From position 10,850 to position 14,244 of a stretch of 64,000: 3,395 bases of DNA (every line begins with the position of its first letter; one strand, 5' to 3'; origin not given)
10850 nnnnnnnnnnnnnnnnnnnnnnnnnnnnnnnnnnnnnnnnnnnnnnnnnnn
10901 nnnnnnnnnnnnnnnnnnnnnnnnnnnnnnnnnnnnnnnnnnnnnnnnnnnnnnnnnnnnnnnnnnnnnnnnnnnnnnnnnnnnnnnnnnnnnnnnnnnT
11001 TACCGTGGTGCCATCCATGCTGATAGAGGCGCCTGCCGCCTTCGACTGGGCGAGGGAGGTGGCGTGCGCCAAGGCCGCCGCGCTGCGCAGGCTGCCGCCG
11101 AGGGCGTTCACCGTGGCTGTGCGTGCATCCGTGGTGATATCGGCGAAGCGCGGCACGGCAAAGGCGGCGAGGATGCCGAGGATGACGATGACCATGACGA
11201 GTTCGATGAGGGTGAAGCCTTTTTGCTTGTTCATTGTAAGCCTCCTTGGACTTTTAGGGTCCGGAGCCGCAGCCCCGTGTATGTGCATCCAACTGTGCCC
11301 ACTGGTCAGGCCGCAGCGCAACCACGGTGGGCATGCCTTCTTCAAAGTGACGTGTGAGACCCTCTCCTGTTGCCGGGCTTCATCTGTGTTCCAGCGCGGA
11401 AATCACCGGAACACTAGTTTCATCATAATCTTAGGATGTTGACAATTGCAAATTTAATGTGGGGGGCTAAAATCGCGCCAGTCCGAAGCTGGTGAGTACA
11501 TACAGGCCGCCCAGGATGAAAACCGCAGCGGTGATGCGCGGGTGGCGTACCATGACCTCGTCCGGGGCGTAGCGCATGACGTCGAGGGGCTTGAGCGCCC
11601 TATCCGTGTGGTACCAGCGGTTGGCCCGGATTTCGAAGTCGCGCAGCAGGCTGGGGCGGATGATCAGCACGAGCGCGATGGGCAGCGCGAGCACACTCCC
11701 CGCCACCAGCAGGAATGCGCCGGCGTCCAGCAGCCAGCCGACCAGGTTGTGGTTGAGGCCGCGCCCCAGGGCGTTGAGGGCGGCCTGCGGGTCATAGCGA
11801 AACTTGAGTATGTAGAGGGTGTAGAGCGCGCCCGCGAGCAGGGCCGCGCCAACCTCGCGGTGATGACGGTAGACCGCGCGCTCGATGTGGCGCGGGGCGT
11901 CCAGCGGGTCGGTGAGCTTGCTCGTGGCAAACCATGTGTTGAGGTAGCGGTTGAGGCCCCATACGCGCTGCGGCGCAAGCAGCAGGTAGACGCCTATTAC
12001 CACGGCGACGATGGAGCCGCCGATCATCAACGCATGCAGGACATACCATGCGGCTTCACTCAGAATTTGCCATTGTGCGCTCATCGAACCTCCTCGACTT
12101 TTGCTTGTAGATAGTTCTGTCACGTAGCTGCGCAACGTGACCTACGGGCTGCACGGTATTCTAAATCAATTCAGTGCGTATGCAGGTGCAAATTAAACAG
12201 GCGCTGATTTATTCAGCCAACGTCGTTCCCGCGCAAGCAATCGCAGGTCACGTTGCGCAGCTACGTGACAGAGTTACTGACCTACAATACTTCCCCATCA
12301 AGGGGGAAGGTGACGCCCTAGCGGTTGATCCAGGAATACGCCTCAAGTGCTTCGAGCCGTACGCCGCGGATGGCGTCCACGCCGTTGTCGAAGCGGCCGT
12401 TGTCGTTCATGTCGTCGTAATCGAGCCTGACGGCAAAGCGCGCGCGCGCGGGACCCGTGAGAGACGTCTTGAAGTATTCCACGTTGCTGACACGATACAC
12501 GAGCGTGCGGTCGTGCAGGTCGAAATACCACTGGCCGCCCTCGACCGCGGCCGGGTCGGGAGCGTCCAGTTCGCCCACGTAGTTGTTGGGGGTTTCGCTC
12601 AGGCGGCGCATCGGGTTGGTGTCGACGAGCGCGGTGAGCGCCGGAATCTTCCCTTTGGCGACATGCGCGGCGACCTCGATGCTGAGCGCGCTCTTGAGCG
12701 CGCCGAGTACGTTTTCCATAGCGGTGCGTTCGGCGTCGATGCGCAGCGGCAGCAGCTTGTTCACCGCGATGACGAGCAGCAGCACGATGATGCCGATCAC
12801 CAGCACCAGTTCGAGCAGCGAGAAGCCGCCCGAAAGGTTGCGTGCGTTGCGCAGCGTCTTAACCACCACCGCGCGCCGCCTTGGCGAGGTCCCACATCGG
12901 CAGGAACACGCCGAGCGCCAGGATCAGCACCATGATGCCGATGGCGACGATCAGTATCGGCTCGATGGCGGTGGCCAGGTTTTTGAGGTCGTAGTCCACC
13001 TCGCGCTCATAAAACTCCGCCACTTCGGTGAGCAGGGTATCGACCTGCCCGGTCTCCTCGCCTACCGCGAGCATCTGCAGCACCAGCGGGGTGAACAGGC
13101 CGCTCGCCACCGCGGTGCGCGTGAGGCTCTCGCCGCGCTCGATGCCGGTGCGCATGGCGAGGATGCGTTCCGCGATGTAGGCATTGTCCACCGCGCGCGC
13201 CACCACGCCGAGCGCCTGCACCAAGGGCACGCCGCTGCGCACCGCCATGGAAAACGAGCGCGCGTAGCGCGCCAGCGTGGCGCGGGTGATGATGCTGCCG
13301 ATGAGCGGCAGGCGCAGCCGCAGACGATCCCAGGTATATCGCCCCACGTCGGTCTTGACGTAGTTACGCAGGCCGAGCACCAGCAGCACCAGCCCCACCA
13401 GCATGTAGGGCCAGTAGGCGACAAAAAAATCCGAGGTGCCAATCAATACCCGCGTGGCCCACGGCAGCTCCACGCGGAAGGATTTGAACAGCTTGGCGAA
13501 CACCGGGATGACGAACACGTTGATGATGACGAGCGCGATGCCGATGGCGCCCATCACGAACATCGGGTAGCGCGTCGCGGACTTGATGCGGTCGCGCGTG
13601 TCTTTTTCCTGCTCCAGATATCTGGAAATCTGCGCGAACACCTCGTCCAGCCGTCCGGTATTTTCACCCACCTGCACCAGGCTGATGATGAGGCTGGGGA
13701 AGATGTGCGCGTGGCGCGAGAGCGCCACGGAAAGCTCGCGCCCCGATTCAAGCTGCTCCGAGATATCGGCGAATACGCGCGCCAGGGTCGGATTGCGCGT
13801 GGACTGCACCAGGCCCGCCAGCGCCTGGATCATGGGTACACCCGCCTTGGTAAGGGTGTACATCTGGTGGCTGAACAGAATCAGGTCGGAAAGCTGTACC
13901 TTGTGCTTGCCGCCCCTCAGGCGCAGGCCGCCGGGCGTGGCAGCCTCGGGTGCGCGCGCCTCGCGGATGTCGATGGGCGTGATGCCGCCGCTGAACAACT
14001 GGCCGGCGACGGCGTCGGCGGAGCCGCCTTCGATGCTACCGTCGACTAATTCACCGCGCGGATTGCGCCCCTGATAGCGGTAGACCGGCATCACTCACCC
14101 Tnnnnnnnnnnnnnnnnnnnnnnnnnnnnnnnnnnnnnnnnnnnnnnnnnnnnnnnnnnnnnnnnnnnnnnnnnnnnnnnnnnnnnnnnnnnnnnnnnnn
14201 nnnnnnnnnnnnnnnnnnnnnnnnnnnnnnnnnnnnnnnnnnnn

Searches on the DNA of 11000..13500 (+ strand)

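Call 7: search_rna_families(source=window, start=11000, end=13500, threshold=evalue, max_evalue=10)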
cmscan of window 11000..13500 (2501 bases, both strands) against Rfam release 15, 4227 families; matches with E-value up to 10: 2.
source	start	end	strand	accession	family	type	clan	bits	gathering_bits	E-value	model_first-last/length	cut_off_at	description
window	13285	13393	-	RF01059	mir-598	Gene; miRNA;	-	21.7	69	0.27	1-80/80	no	mir-598 microRNA precursor family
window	11175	11249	-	RF00865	MIR169_5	Gene; miRNA;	CL00098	16.8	44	6.2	24-108/129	no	MIR169_5 microRNA precursor family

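Call 63: search_dna_similar(query=window:12100-12290:+, collection=plasmids, mode=distant, max_evalue=0.001, max_rows=15)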
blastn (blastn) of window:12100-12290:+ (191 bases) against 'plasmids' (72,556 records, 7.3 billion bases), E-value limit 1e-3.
No match.

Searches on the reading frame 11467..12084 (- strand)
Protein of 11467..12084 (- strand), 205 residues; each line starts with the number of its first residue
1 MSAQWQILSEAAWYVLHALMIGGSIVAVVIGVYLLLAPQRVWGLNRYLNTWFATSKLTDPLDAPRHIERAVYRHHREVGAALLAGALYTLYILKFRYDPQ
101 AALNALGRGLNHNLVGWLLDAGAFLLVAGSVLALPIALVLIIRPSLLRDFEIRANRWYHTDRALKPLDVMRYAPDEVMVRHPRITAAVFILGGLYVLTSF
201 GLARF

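Call 6: search_protein_families(library=ncbifam, proteins=[window:11467-12084:-], max_evalue=0.01)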
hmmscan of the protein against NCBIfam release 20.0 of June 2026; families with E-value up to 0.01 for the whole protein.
window:11467-12084:- (205 aa): 0 families

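Call 30: search_protein_families(library=pfam, proteins=[window:11467-12084:-], max_evalue=0.01)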
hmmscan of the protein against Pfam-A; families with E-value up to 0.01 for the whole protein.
window:11467-12084:- (205 aa): 1 family
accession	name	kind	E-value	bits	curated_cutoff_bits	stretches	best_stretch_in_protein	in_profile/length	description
PF19701.4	DUF6199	-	0.0052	17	27.7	0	21-60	2-37/64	Family of unknown function (DUF6199)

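Call 39: find_homologous_proteins(query=window:11467-12084:-, max_evalue=0.00001)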
Query window:11467-12084:- (205 aa): 10 proteins with E <= 0.00001 among 3085 candidates.
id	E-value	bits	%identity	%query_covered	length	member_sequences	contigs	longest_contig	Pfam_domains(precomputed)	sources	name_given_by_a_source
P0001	2.2e-129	447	100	100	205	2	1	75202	-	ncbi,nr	ncbi:MAG: hypothetical protein Q7U07_06420 [Gammaproteobacteria bacterium]|nr:hypothetical protein [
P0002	1.1e-108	380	83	100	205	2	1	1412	-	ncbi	-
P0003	7.8e-97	341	75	100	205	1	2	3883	-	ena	-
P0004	1.0e-95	338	74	100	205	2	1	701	-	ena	-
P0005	2.7e-90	320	71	100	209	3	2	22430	-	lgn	-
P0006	9.9e-54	200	51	91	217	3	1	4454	-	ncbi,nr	ncbi:MAG: hypothetical protein M1547_14030 [Gammaproteobacteria bacterium]|nr:hypothetical protein [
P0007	1.5e-50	190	48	100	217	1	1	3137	-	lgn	-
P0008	1.4e-29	122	37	96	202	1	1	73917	-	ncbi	-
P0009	2.4e-25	108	36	85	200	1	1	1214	-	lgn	-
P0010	1.2e-18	86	32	96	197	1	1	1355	-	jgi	jgi:hypothetical protein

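Call 40: find_encoding_contigs(protein=P0003, flank=2500, max_places=3)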
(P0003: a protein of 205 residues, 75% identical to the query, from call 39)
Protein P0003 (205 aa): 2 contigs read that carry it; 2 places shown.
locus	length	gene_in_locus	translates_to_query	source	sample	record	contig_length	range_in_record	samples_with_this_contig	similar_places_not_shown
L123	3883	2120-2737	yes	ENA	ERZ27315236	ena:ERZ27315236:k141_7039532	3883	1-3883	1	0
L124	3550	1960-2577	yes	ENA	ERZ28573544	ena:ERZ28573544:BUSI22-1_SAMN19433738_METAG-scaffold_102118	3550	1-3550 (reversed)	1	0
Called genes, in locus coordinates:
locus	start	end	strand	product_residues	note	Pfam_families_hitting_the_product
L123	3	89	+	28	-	?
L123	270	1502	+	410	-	PF28597:T2SSF_N, PF00482:T2SSF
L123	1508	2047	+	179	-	-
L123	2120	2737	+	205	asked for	-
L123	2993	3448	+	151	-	PF07963:N_methyl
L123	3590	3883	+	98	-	?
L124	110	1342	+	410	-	PF28597:T2SSF_N, PF00482:T2SSF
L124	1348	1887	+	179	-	-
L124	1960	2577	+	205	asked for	-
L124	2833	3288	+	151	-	PF07963:N_methyl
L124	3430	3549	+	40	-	?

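Call 41: find_encoding_contigs(protein=P0005, flank=2500, max_places=3)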
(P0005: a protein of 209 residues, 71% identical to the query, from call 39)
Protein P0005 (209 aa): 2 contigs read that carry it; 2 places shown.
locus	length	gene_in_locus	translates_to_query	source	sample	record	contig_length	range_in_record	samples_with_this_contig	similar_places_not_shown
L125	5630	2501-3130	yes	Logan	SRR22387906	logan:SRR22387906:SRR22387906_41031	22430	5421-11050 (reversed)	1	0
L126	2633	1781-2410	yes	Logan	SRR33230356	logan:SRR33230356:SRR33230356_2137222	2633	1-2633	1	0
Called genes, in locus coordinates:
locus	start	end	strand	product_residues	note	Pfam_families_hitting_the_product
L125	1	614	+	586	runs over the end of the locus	PF05157:MshEN, PF00437:T2SSE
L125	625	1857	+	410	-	PF28597:T2SSF_N, PF00482:T2SSF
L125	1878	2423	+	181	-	PF07963:N_methyl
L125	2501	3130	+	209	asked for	-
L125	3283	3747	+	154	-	PF07963:N_methyl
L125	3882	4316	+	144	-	PF07963:N_methyl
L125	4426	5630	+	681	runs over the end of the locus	PF04932:Wzy_C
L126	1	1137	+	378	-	?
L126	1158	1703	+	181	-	PF07963:N_methyl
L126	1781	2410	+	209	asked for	-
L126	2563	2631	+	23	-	?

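Call 42: find_encoding_contigs(protein=P0006, flank=2500, max_places=3)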
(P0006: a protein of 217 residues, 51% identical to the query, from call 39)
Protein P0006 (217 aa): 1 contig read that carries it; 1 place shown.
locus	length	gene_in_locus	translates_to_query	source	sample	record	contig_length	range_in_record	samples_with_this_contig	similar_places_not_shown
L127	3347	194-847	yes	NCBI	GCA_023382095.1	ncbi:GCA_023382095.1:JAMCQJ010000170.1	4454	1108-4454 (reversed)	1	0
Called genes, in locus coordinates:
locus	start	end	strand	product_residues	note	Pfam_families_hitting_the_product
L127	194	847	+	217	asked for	-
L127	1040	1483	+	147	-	PF07963:N_methyl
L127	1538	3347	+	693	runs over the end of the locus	PF04932:Wzy_C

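Call 60: find_encoding_contigs(protein=window:11467-12084:-, flank=1500, max_places=10)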
Protein window:11467-12084:- (205 aa): no gene with exactly this product is on record in the collection.

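Call 62: find_encoding_contigs(protein=P0001, flank=1500, max_places=10)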
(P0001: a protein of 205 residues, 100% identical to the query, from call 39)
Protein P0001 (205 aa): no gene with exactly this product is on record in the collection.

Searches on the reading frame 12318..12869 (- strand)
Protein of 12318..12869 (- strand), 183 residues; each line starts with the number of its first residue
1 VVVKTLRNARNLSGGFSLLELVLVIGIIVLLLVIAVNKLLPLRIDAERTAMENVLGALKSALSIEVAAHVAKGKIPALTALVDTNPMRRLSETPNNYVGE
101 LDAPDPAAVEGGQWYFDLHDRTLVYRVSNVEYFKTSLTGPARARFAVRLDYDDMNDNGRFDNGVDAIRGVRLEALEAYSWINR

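Call 6: search_protein_families(library=ncbifam, proteins=[window:12318-12869:-], max_evalue=0.01)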
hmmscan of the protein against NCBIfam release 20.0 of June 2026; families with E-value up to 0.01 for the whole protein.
window:12318-12869:- (183 aa): 2 families
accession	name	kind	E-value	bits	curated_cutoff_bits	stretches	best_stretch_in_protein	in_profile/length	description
TIGR01710.1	typeII_sec_gspG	equivalog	0.002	18.1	88.85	1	15-64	2-51/134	type II secretion system major pseudopilin GspG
NF040999.1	pilin_ComGC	equivalog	0.0089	16.2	75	0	15-57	3-45/84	competence type IV pilus major pilin ComGC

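Call 17: find_encoding_contigs(protein=window:12318-12869:-, flank=3000, max_places=10)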
Protein window:12318-12869:- (183 aa): 1 contig read that carries it; 1 place shown.
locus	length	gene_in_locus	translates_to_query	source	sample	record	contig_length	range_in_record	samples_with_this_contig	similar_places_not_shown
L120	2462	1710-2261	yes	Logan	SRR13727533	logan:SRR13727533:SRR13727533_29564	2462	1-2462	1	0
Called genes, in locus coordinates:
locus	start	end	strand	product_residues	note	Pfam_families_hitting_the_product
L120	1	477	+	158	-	?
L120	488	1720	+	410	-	PF28597:T2SSF_N, PF00482:T2SSF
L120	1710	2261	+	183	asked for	-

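Call 21: find_related_loci(query=window:12318-12869:-, collection=metagenome_contigs, flank=3000)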
Query window:12318-12869:- (183 aa) in metagenome_contigs; peptide patterns used: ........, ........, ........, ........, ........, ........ (x = any residue, [..] = any of these).
152 stretches matched a pattern; 2 encode a relative of the query (tblastn E <= 1e-3); 2 distinct loci.
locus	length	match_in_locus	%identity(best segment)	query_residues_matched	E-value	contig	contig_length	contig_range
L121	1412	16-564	89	1-183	2e-116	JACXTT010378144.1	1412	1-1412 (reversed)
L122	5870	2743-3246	55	13-180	9e-53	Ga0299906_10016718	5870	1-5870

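Call 30: search_protein_families(library=pfam, proteins=[window:12318-12869:-], max_evalue=0.01)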
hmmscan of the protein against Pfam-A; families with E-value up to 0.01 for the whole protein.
window:12318-12869:- (183 aa): 1 family
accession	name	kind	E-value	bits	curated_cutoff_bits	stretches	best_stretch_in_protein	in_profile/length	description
PF07963.17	N_methyl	-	0.0083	16.1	21.2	0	12-35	3-26/27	Prokaryotic N-terminal methylation motif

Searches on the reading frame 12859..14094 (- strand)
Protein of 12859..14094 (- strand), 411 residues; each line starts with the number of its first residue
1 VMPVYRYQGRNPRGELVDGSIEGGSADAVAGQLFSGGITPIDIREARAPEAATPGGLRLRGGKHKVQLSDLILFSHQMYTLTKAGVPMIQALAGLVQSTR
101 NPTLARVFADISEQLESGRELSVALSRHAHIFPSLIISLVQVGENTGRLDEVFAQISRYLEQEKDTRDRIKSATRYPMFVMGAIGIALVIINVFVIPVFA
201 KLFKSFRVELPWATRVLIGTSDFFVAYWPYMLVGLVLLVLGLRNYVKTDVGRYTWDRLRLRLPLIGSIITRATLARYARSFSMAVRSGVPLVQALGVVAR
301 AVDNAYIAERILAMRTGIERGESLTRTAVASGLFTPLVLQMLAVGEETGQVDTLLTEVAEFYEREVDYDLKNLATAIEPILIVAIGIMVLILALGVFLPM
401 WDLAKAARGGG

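Call 6: search_protein_families(library=ncbifam, proteins=[window:12859-14094:-], max_evalue=0.01)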
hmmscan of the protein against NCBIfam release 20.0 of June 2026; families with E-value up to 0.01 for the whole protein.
window:12859-14094:- (411 aa): 6 families
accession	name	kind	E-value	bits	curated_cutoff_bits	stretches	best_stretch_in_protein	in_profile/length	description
TIGR02120.1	GspF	equivalog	9.3e-97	324.8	424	1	5-405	1-399/401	type II secretion system inner membrane protein GspF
NF052607.1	T4PiliAsmPilCThrm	equivalog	1.4e-93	314.1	700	1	2-403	1-400/406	type IV pilus assembly protein PilC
NF052606.1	T4PiliAsmPilCMyx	equivalog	1.8e-81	274.1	700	1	2-406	19-417/419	type IV pilus assembly protein PilC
NF007861.0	PRK10573.1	equivalog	2.4e-75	254.1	401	1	4-407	6-398/401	protein transport protein HofC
NF047826.1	T3SSXpsF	equivalog_domain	1.1e-70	238.5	650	1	2-406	1-403/405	type II secretion system protein XpsF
NF041012.2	T4P_ComGB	equivalog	3.9e-41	141.5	240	1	73-403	5-330/332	competence type IV pilus assembly protein ComGB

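Call 61: find_encoding_contigs(protein=window:12859-14094:-, flank=1500, max_places=10)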
Protein window:12859-14094:- (411 aa): no gene with exactly this product is on record in the collection.
